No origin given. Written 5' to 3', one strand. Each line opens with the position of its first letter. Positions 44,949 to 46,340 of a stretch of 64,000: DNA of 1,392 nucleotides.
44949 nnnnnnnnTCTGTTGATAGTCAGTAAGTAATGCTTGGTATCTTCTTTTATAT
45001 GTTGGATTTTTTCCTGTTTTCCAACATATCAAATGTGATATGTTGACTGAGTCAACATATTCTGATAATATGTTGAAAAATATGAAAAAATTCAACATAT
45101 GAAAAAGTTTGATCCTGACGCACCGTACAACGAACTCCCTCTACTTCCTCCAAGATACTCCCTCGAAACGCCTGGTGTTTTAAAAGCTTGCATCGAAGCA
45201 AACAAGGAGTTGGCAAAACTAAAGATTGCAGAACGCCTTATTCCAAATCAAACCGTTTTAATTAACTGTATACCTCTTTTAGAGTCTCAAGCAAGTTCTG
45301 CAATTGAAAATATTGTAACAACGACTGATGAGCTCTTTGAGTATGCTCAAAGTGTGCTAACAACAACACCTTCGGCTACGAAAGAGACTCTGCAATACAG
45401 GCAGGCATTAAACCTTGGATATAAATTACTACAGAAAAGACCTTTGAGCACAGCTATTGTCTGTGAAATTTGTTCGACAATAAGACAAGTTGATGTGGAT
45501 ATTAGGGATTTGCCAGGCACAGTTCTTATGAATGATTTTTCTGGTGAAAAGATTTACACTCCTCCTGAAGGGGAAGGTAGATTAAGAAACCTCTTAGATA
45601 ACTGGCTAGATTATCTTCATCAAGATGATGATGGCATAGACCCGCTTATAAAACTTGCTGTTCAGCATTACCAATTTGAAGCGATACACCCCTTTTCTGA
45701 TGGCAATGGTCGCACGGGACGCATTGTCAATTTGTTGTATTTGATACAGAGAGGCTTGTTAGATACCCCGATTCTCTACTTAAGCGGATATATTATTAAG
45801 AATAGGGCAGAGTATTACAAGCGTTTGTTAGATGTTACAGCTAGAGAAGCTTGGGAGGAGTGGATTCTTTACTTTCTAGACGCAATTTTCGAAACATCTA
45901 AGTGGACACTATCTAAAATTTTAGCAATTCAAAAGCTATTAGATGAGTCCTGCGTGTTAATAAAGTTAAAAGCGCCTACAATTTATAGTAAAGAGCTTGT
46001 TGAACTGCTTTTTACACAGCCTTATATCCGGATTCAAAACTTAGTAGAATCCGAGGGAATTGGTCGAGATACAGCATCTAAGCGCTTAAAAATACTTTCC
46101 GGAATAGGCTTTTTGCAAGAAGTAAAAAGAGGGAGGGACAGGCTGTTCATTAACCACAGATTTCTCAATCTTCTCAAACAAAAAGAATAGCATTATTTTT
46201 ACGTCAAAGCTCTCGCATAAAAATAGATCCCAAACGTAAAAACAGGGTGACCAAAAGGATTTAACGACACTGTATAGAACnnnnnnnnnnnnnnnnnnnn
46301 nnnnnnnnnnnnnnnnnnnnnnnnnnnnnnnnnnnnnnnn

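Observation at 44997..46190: A Fic gene sits behind six alternating copies of an 8-bp motif that run into its start codon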

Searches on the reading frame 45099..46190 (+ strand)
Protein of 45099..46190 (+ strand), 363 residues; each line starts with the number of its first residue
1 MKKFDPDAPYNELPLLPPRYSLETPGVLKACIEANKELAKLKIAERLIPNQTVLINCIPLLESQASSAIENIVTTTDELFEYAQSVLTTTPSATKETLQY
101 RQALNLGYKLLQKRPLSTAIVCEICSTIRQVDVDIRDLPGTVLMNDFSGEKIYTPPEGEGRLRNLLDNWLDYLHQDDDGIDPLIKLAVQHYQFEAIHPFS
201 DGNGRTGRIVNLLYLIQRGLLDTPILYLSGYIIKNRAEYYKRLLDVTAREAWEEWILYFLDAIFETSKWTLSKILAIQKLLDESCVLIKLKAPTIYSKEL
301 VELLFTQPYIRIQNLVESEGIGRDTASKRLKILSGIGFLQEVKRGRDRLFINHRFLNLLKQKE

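Call 4: search_protein_families(library=pfam, proteins=[window:45099-46190:+], max_evalue=0.1)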
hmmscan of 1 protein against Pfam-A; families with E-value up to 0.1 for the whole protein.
window:45099-46190:+ (363 aa): 3 families
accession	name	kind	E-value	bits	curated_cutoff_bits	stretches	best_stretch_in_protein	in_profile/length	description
PF21248.3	SoFic-like_C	-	1.9e-25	89.3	27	1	280-355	1-76/76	Protein adenylyltransferase SoFic-like, C-terminal domain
PF13784.11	Fic_N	-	1.9e-22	79.5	26.7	1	28-108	1-81/82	Fic/DOC family N-terminal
PF02661.23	Fic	-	1e-15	58.8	24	1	140-215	28-93/93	Fic/DOC family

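Call 9: find_homologous_proteins(query=window:45099-46187:+, max_evalue=1e-20)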
Query window:45099-46187:+ (363 aa): 7999 proteins with E <= 1e-20 among 8000 candidates; the best 120 are listed.
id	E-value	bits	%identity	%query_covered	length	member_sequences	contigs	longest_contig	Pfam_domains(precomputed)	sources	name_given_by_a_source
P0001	7.5e-239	810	100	100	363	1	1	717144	PF21248.4,PF13784.12,PF02661.24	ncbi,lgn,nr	ncbi:MAG: Fic family protein [Candidatus Algichlamydia australiensis]|nr:Fic family protein [Chlamyd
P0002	1.1e-190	651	77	100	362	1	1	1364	PF21248.4,PF13784.12,PF02661.24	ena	-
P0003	1.8e-186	638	78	100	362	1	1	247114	PF21248.4,PF13784.12,PF02661.24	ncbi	ncbi:MAG: Fic family protein [Chlamydiales bacterium]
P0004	6.7e-185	632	77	100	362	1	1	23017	PF21248.4,PF13784.12,PF02661.24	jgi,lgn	jgi:Fic family protein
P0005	5.1e-184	630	79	100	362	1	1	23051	PF21248.4,PF13784.12,PF02661.24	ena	-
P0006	1.0e-183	629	78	100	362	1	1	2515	PF21248.4,PF13784.12,PF02661.24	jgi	-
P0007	1.6e-183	628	77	100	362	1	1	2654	PF21248.4,PF13784.12,PF02661.24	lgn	-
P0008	2.6e-183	627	76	100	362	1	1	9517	PF21248.4,PF13784.12,PF02661.24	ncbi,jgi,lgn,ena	jgi:Fic family protein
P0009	5.2e-183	626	77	100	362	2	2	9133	PF21248.4,PF13784.12,PF02661.24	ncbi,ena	-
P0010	9.7e-183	625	77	100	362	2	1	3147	PF21248.4,PF13784.12,PF02661.24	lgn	-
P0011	1.4e-182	625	75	100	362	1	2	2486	PF21248.4,PF13784.12,PF02661.24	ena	-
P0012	2.3e-182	624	77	100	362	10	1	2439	PF21248.4,PF13784.12,PF02661.24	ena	-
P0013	4.6e-182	623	77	99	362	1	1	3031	PF21248.4,PF13784.12,PF02661.24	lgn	-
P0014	4.8e-182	623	77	100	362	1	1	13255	PF21248.4,PF13784.12,PF02661.24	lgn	-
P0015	8.5e-182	622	77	100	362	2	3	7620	PF21248.4,PF13784.12,PF02661.24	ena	-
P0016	6.5e-181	619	76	100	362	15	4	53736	PF21248.4,PF13784.12,PF02661.24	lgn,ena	-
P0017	2.1e-180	618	76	100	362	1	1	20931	PF21248.4,PF13784.12,PF02661.24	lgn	-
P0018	3.5e-180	617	75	100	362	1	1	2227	PF21248.4,PF13784.12,PF02661.24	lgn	-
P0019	4.1e-180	617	76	99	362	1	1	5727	PF21248.4,PF13784.12,PF02661.24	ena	-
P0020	4.6e-180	617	76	100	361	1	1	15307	PF21248.4,PF13784.12,PF02661.24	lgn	-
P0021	8.7e-180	616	76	100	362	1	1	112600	PF21248.4,PF13784.12,PF02661.24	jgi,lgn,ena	-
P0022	1.7e-179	615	76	100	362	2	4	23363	PF21248.4,PF13784.12,PF02661.24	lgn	-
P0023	2.5e-179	614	76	100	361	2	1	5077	PF21248.4,PF13784.12,PF02661.24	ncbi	-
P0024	4.2e-179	613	75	100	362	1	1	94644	PF21248.4,PF13784.12,PF02661.24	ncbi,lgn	-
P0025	4.8e-179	613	73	100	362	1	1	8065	PF21248.4,PF13784.12,PF02661.24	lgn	-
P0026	5.9e-179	613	76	100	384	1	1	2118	PF21248.4,PF13784.12,PF02661.24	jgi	-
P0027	7.2e-179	613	74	100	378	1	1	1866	PF21248.4,PF13784.12,PF02661.24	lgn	-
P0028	7.3e-179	613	76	99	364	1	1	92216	PF21248.4,PF13784.12,PF02661.24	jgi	jgi:Fic family protein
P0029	7.6e-179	613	75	100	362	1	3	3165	PF21248.4,PF13784.12,PF02661.24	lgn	-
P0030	9.2e-179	612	75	100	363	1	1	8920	PF21248.4,PF13784.12,PF02661.24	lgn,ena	-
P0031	1.1e-178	612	75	100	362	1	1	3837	PF21248.4,PF13784.12,PF02661.24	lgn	-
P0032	1.1e-178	612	79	96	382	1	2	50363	PF21248.4,PF13784.12,PF02661.24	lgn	-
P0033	1.4e-178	612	75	100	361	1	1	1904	PF21248.4,PF13784.12,PF02661.24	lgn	-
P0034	2.5e-178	611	75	100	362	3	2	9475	PF21248.4,PF13784.12,PF02661.24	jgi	jgi:Fic family protein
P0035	2.9e-178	611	75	99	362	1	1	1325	PF21248.4,PF13784.12,PF02661.24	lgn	-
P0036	6.7e-178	609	75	100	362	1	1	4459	PF21248.4,PF13784.12,PF02661.24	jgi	-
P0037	1.5e-177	608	73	100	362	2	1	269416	PF21248.4,PF13784.12,PF02661.24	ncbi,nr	ncbi:MAG: Fic family protein [Chlamydiales bacterium]|nr:Fic family protein [Chlamydiales bacterium]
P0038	1.6e-177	608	76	99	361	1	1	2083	PF21248.4,PF13784.12,PF02661.24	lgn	-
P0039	1.6e-177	608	75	100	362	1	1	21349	PF21248.4,PF13784.12,PF02661.24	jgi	jgi:Fic family protein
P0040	2.9e-177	607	75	100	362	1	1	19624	PF21248.4,PF13784.12,PF02661.24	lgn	-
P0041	8.3e-177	606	74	100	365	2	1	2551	PF21248.4,PF13784.12,PF02661.24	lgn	-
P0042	1.5e-175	602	74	99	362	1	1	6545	PF21248.4,PF13784.12,PF02661.24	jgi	-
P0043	2.6e-175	601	76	99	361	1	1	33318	PF21248.4,PF13784.12,PF02661.24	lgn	-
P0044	4.9e-175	600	74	99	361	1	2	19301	PF21248.4,PF13784.12,PF02661.24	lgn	-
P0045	8.1e-175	599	73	99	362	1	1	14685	PF21248.4,PF13784.12,PF02661.24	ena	-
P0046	4.5e-174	597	74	99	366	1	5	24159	PF21248.4,PF13784.12,PF02661.24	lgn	-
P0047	4.8e-174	597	74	100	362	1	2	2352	PF21248.4,PF13784.12,PF02661.24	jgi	jgi:Fic family protein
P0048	5.1e-174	597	73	100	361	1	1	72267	PF21248.4,PF13784.12,PF02661.24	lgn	-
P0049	6.3e-173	593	73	99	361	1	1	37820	PF21248.4,PF13784.12,PF02661.24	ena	-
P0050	6.8e-173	593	72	100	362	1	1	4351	PF21248.4,PF13784.12,PF02661.24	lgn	-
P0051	1.6e-171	588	73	99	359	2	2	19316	PF21248.4,PF13784.12,PF02661.24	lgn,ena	-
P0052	2.4e-171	588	73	100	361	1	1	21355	PF21248.4,PF13784.12,PF02661.24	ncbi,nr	ncbi:MAG: Fic family protein [Chlamydiales bacterium]|nr:Fic family protein [Chlamydiales bacterium]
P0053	3.4e-170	584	73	100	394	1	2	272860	PF21248.4,PF13784.12,PF02661.24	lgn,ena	-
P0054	3.9e-170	584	73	100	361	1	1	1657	PF21248.4,PF13784.12,PF02661.24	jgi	jgi:Fic family protein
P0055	4.1e-170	584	73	100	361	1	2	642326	PF21248.4,PF13784.12,PF02661.24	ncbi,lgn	-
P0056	6.7e-170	583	72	100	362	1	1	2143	PF21248.4,PF13784.12,PF02661.24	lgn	-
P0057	1.1e-168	579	71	100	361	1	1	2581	PF21248.4,PF13784.12,PF02661.24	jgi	jgi:Fic family protein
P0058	1.2e-168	579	74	99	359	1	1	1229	PF21248.4,PF13784.12,PF02661.24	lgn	-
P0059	2.4e-168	578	73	100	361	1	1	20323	PF21248.4,PF13784.12,PF02661.24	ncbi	-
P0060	4.5e-168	577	70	99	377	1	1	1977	PF21248.4,PF13784.12,PF02661.24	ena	-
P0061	1.7e-167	575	73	99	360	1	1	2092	PF21248.4,PF13784.12,PF02661.24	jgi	jgi:Fic family protein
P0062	2.0e-167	575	72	99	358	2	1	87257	PF21248.4,PF13784.12,PF02661.24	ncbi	ncbi:MAG: Fic/DOC family N-terminal domain-containing protein [Chlamydiota bacterium]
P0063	2.0e-167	575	72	99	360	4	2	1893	PF21248.4,PF13784.12,PF02661.24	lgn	-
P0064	2.2e-167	575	72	99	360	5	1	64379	PF21248.4,PF13784.12,PF02661.24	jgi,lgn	-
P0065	2.6e-167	575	72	100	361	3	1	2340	PF21248.4,PF13784.12,PF02661.24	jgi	jgi:Fic family protein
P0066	3.2e-167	574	74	99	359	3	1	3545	PF21248.4,PF13784.12,PF02661.24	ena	-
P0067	4.8e-167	574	72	100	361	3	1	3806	PF21248.4,PF13784.12,PF02661.24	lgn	-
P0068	1.3e-166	572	71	99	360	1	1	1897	PF21248.4,PF13784.12,PF02661.24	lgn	-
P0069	1.4e-166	572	71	99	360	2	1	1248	PF21248.4,PF13784.12,PF02661.24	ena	-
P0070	1.7e-166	572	71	99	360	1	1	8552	PF21248.4,PF13784.12,PF02661.24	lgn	-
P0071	1.9e-166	572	71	99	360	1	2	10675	PF21248.4,PF13784.12,PF02661.24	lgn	-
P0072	1.9e-166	572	70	100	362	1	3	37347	PF21248.4,PF13784.12,PF02661.24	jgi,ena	-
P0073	3.1e-166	571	72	99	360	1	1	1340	PF21248.4,PF13784.12,PF02661.24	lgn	-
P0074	3.6e-166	571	71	100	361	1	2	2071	PF21248.4,PF13784.12,PF02661.24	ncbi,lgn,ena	-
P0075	6.8e-166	570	71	99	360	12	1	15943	PF21248.4,PF13784.12,PF02661.24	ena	-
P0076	1.1e-165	569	73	99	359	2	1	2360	PF21248.4,PF13784.12,PF02661.24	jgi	jgi:Fic family protein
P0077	1.7e-165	569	72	99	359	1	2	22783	PF21248.4,PF13784.12,PF02661.24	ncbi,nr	ncbi:MAG: Fic family protein [Verrucomicrobia bacterium]|nr:Fic family protein [Verrucomicrobiota ba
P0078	1.1e-164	566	71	99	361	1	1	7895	PF21248.4,PF13784.12,PF02661.24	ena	-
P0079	2.5e-164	565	72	99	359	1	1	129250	PF21248.4,PF13784.12,PF02661.24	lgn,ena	-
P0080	2.8e-164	565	71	99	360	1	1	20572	PF21248.4,PF13784.12,PF02661.24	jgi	jgi:Fic family protein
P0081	2.9e-164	565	70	100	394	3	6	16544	PF21248.4,PF13784.12,PF02661.24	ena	-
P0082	4.0e-164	564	69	100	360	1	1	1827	PF21248.4,PF13784.12,PF02661.24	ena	-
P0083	5.8e-164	564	70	99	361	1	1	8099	PF21248.4,PF13784.12,PF02661.24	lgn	-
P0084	6.5e-164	563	70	100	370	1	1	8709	PF21248.4,PF13784.12,PF02661.24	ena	-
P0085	7.3e-163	560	69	99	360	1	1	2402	PF21248.4,PF13784.12,PF02661.24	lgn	-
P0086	8.5e-163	560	71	99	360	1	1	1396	PF21248.4,PF13784.12,PF02661.24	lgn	-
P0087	1.8e-162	559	70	99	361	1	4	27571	PF21248.4,PF13784.12,PF02661.24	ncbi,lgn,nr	ncbi:MAG: Fic family protein [Verrucomicrobia bacterium]|nr:Fic family protein [Verrucomicrobiota ba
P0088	4.0e-162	558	69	100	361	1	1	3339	PF21248.4,PF13784.12,PF02661.24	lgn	-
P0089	8.4e-162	557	70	99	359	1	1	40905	PF21248.4,PF13784.12,PF02661.24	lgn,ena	-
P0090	1.2e-161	556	69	100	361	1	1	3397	PF21248.4,PF13784.12,PF02661.24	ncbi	-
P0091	2.5e-161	555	69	100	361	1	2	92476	PF21248.4,PF13784.12,PF02661.24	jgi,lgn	jgi:Fic family protein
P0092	3.0e-161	555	71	99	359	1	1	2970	PF21248.4,PF13784.12,PF02661.24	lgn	-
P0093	1.6e-160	552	70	99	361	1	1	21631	PF21248.4,PF13784.12,PF02661.24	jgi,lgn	-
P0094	1.6e-160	552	69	99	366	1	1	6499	PF21248.4,PF13784.12,PF02661.24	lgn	-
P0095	2.4e-160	552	70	100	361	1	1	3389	PF21248.4,PF13784.12,PF02661.24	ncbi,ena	-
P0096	7.2e-160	550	71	98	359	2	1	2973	PF21248.4,PF13784.12,PF02661.24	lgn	-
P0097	7.4e-160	550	69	99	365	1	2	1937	PF21248.4,PF13784.12,PF02661.24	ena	-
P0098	2.9e-159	548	68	99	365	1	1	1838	PF21248.4,PF13784.12,PF02661.24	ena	-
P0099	7.7e-159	547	69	99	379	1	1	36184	PF21248.4,PF13784.12,PF02661.24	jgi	jgi:Fic family protein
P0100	1.3e-158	546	68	99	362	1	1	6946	PF21248.4,PF13784.12,PF02661.24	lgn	-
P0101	1.4e-158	546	69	100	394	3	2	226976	PF21248.4,PF13784.12,PF02661.24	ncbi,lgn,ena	-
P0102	2.7e-158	545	67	100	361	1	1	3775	PF21248.4,PF13784.12,PF02661.24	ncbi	-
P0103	9.4e-158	543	68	100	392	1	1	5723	PF21248.4,PF13784.12,PF02661.24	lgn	-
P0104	3.3e-157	541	66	100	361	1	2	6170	PF21248.4,PF13784.12,PF02661.24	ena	-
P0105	6.0e-157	541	67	100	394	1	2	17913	PF21248.4,PF13784.12,PF02661.24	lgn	-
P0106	5.3e-156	537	68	99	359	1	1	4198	PF21248.4,PF13784.12,PF02661.24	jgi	jgi:Fic family protein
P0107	5.8e-156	537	67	99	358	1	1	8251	PF21248.4,PF13784.12,PF02661.24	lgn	-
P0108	6.3e-156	537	67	100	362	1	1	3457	PF21248.4,PF13784.12,PF02661.24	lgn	-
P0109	5.5e-155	534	67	100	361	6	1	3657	PF21248.4,PF13784.12,PF02661.24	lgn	-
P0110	6.4e-155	534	66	99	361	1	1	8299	PF21248.4,PF13784.12,PF02661.24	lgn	-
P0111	1.1e-154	533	67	100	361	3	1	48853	PF21248.4,PF13784.12,PF02661.24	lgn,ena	-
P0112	2.4e-154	532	66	99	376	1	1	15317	PF21248.4,PF13784.12,PF02661.24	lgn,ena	-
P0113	3.6e-154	531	66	100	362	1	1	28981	PF21248.4,PF13784.12,PF02661.24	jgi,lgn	-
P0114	3.7e-154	531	66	99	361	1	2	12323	PF21248.4,PF13784.12,PF02661.24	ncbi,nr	ncbi:MAG: Fic family protein [Parachlamydiaceae bacterium]|nr:Fic family protein [Parachlamydiaceae 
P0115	4.1e-154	531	66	100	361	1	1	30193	PF21248.4,PF13784.12,PF02661.24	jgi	-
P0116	7.8e-154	530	65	100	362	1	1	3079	PF21248.4,PF13784.12,PF02661.24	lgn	-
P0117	1.1e-153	530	65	100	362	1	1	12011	PF21248.4,PF13784.12,PF02661.24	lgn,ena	-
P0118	3.1e-153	528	66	100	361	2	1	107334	PF21248.4,PF13784.12,PF02661.24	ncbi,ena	-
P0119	1.2e-152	526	67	99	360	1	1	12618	PF21248.4,PF13784.12,PF02661.24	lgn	-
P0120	1.9e-152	526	65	99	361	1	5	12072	PF21248.4,PF13784.12,PF02661.24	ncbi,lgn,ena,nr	ncbi:MAG: Fic family protein [Chlamydiia bacterium]|nr:Fic family protein [Chlamydiia bacterium]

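Call 12: find_related_loci(query=A1, collection=genome_contigs, flank=3000)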
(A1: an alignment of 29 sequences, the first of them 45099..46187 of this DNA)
Query A1 (363 aa) in genome_contigs; peptide patterns used: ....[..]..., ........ (x = any residue, [..] = any of these).
600 stretches matched a pattern (row limit reached: there are more); 599 encode a relative of the query (tblastn E <= 1e-3); the best 80 are kept; 80 distinct loci.
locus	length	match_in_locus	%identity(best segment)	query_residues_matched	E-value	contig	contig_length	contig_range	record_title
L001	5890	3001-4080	65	1-361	3e-160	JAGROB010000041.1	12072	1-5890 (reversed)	MAG: Chlamydiia bacterium isolate HKST-UBA07 2009_258017, whole genome shotgun sequence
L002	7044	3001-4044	56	4-352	1e-133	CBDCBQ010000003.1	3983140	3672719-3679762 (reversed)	MAG: uncultured Lichenihabitans sp. isolate bcf19ec3-a1fa-4715-bfa3-0a14c237aec5 genome assembly, contig: contig_3, whol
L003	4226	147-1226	54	3-363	5e-134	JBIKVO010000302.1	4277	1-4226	MAG: Caulobacterales bacterium isolate ME2015-08-22_3300042470_group6_bin263 Rohwer_bin1886_scaffold_36923_c1, whole gen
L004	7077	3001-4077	56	4-363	4e-131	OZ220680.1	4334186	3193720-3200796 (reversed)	MAG: Pseudomonadales bacterium isolate da3e3f05-4c24-4fb5-b36e-3680706d581c genome assembly, chromosome: 1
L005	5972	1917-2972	58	7-359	9e-131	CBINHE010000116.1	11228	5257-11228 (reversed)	MAG TPA_asm: uncultured Oxalobacteraceae bacterium isolate SRR16817059_binner123_Refined_21 genome assembly, contig: ERZ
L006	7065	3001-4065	56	4-359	4e-130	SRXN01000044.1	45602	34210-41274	Ensifer sp. MPMI2T NODE_44_length_45602_cov_8.71791, whole genome shotgun sequence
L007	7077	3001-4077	56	3-362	2e-130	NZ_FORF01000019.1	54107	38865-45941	Aquamicrobium aerolatum DSM 21857, whole genome shotgun sequence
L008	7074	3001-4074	57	2-359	5e-133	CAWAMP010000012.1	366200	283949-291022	MAG: uncultured Acidobacteriota bacterium isolate MFD02979.bin.1.171 genome assembly, contig: contig_26707, whole genome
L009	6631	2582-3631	56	9-359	4e-130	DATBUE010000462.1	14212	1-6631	MAG TPA_asm: Noviherbaspirillum sp. isolate SMAG_U7475 k141_462593, whole genome shotgun sequence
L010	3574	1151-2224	56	1-359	1e-133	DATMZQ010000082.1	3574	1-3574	MAG TPA_asm: Burkholderiales bacterium isolate SMAG_U11139 k141_4176660, whole genome shotgun sequence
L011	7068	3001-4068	55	4-360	1e-129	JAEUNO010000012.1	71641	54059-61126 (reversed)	MAG: Methyloversatilis sp. isolate new MAG-175 k141_2771326, whole genome shotgun sequence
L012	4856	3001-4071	53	4-361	6e-129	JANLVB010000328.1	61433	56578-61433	MAG: Betaproteobacteria bacterium isolate OTE_21_metabat_213 OTE_21_k141_2775148, whole genome shotgun sequence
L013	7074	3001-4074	55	4-362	4e-128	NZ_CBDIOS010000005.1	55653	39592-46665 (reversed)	Methylocapsa aurea isolate mcapsa msin_5, whole genome shotgun sequence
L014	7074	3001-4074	55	4-362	2e-128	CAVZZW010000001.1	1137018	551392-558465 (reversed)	MAG: uncultured Gammaproteobacteria bacterium isolate MFD05513.bin.1.166 genome assembly, contig: contig_12692, whole ge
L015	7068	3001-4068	54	4-361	3e-128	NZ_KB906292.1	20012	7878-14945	Curvibacter lanceolatus ATCC 14669 F624DRAFT_scaffold00040.40, whole genome shotgun sequence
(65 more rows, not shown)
